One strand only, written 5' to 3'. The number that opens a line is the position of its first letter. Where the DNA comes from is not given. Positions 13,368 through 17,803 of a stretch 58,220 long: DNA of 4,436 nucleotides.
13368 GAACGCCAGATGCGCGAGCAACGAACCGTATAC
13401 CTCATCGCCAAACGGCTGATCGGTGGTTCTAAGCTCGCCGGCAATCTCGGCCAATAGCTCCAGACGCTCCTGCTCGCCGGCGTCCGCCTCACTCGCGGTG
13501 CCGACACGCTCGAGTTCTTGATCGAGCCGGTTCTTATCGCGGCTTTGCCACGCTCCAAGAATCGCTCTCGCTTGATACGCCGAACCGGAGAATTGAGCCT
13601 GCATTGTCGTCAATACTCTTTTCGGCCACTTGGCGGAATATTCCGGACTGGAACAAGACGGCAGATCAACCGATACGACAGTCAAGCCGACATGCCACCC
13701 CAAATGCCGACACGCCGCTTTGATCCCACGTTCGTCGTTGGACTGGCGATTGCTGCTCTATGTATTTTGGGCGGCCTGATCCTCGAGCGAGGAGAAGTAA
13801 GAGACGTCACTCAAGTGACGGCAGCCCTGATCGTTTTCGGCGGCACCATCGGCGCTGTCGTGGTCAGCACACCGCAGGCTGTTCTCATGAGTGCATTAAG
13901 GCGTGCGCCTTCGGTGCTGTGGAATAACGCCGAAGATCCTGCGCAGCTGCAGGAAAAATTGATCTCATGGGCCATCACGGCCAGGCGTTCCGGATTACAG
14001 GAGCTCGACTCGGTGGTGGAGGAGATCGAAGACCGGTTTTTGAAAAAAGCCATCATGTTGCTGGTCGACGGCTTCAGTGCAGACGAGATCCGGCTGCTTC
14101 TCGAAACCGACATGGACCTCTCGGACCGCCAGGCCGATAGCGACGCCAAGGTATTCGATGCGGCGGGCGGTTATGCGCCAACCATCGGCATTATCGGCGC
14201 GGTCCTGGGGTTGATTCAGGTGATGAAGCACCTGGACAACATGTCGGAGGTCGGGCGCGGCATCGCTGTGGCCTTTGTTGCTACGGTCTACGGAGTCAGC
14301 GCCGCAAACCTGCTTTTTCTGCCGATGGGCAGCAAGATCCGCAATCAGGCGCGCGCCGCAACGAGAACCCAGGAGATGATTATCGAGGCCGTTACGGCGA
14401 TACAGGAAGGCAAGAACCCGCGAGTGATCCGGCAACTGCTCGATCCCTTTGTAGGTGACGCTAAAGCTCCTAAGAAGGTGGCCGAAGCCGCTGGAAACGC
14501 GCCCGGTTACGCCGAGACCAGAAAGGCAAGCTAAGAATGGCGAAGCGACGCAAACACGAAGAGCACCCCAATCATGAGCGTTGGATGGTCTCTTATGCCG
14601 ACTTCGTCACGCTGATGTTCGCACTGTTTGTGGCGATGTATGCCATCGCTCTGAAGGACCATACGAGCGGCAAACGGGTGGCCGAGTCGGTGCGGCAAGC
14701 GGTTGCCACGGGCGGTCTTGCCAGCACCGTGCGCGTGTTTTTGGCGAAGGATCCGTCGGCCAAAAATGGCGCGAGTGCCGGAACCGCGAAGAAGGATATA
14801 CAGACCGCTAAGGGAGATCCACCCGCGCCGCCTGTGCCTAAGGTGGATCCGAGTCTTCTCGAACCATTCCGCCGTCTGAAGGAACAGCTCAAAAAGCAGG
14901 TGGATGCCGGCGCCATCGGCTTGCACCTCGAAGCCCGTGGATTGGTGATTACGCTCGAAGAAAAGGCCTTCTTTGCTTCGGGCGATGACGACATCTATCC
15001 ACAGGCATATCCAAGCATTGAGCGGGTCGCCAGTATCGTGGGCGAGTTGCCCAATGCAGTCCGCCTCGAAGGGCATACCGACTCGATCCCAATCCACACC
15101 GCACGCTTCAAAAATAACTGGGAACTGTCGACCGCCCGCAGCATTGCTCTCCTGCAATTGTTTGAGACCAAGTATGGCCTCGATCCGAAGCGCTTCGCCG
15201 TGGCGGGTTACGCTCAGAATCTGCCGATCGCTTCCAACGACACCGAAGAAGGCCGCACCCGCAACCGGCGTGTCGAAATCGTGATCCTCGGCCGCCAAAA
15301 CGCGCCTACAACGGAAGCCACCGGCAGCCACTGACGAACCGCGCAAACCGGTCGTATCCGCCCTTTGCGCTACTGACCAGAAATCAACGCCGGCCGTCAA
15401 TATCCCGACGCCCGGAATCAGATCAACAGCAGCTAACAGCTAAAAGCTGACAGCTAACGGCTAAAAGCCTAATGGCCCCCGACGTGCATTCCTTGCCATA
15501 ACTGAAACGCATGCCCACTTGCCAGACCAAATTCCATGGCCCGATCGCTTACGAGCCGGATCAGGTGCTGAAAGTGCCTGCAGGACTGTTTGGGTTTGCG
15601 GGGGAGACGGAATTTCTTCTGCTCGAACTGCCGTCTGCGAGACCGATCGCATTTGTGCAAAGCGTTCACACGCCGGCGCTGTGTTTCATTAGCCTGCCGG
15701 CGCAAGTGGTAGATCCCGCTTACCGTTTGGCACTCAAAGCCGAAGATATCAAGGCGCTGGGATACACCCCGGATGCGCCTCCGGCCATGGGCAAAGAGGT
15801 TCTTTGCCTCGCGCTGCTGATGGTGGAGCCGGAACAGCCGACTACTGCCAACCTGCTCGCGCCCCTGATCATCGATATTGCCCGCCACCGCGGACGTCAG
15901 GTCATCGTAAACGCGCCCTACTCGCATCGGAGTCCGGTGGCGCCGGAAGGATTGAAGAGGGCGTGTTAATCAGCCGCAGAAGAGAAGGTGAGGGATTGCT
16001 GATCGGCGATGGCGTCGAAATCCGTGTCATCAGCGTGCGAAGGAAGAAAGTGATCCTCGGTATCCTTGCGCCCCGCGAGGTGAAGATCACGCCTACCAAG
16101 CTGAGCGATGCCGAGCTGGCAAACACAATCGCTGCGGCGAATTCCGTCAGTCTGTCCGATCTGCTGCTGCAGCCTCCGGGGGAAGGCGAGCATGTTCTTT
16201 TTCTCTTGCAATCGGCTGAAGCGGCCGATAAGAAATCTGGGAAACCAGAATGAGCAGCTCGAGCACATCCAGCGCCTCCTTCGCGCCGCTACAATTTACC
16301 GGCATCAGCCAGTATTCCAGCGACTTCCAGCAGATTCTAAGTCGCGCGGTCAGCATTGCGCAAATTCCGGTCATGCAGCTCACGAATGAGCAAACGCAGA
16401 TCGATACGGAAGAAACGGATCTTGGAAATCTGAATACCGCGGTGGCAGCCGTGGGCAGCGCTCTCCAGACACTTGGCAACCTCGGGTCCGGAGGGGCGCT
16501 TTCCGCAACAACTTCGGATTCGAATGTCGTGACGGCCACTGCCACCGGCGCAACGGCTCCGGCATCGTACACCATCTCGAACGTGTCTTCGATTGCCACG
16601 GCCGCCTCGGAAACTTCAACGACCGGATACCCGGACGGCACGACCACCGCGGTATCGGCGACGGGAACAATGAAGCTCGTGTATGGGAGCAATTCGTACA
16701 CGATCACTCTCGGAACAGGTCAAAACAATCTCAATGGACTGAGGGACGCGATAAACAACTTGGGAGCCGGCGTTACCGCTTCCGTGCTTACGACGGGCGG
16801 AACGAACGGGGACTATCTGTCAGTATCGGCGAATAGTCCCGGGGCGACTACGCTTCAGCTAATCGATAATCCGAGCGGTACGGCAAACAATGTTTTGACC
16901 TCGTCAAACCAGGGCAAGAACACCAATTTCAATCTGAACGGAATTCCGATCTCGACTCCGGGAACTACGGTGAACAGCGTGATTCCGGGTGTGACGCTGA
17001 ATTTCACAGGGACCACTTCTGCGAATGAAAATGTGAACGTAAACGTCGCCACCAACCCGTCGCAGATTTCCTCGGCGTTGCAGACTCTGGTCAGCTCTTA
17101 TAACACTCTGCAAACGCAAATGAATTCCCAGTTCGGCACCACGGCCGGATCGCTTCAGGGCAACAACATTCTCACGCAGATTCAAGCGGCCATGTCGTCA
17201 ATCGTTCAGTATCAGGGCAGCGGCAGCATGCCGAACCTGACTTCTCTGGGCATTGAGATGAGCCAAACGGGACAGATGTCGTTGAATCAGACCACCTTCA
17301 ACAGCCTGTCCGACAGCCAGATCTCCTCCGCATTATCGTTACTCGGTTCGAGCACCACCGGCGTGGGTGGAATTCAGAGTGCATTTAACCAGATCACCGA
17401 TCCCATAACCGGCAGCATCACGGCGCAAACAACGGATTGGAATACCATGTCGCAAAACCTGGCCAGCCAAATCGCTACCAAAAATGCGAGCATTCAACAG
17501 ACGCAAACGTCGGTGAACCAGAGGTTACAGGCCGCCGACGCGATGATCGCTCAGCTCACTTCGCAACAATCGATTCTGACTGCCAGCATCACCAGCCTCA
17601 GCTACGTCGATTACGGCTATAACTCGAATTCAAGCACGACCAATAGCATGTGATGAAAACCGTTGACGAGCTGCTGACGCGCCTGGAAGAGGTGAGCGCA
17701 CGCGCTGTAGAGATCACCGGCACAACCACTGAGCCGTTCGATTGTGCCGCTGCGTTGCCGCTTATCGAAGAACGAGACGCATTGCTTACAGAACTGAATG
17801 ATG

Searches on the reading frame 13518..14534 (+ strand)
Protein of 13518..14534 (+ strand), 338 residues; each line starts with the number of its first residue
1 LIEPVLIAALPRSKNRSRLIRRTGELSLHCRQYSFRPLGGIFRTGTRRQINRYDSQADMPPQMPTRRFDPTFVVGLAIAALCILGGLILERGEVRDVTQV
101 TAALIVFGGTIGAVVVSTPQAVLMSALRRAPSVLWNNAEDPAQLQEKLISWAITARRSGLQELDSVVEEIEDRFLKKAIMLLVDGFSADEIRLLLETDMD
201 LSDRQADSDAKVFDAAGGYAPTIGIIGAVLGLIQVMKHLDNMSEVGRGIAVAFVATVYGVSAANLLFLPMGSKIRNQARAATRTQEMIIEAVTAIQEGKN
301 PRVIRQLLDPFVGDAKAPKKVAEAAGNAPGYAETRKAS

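Call 9: search_protein_families(library=pfam, proteins=[window:13518-14534:+], max_evalue=0.01)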
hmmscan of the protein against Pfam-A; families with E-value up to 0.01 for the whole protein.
window:13518-14534:+ (338 aa): 2 families
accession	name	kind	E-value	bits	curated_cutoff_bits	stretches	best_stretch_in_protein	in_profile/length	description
PF01618.21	MotA_ExbB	-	9.8e-28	96.9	22.9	1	168-284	3-124/127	MotA/TolQ/ExbB proton channel family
PF20560.3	MotA_N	-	5.4e-10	39.8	27.3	1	73-148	1-77/91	Motility protein A N-terminal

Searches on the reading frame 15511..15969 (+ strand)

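Call 9: search_protein_families(library=pfam, proteins=[window:15511-15969:+], max_evalue=0.01)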
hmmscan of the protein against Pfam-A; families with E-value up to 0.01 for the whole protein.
window:15511-15969:+ (152 aa): 1 family
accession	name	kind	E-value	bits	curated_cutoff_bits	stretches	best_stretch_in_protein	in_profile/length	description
PF02623.20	FliW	-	3.8e-20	72.3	25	1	21-142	2-121/122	FliW protein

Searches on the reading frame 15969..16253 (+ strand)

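Call 36: search_protein_families(library=pfam, proteins=[window:15969-16253:+], max_evalue=0.01)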
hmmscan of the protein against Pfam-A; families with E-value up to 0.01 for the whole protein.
window:15969-16253:+ (94 aa): 1 family
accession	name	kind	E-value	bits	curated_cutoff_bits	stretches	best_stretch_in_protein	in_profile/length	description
PF02599.21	CsrA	-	6.6e-11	42.5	27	1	4-41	6-43/53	Global regulator protein family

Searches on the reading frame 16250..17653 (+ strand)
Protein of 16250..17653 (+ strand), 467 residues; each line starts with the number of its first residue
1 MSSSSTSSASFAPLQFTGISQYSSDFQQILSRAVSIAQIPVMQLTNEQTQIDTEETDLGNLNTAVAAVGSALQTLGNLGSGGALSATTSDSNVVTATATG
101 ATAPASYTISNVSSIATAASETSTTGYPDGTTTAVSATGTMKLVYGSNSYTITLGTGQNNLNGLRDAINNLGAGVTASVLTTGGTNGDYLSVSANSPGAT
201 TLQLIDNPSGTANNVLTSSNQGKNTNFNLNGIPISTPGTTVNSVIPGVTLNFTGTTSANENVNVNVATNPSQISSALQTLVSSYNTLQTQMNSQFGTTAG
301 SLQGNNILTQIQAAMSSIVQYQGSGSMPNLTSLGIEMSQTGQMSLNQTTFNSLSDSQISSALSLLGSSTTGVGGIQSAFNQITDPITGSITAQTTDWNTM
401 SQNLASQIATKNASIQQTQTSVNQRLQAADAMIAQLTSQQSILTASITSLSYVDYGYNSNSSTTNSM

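Call 9: search_protein_families(library=pfam, proteins=[window:16250-17653:+], max_evalue=0.01)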
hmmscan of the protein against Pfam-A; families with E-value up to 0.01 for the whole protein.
window:16250-17653:+ (467 aa): 3 families
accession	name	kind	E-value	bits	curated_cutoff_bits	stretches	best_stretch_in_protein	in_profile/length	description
PF07195.17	FliD_C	-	2.2e-28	99.8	25.4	1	222-437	1-235/236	Flagellar hook-associated protein 2 C-terminus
PF02465.23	FliD_N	-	1.1e-13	52.1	24.8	1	25-119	4-97/97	Flagellar hook-associated protein 2 N-terminus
PF02413.22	Caudo_TAP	-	0.0089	16.6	22.1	0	389-442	35-92/131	Caudovirales tail fibre assembly protein, lambda gpK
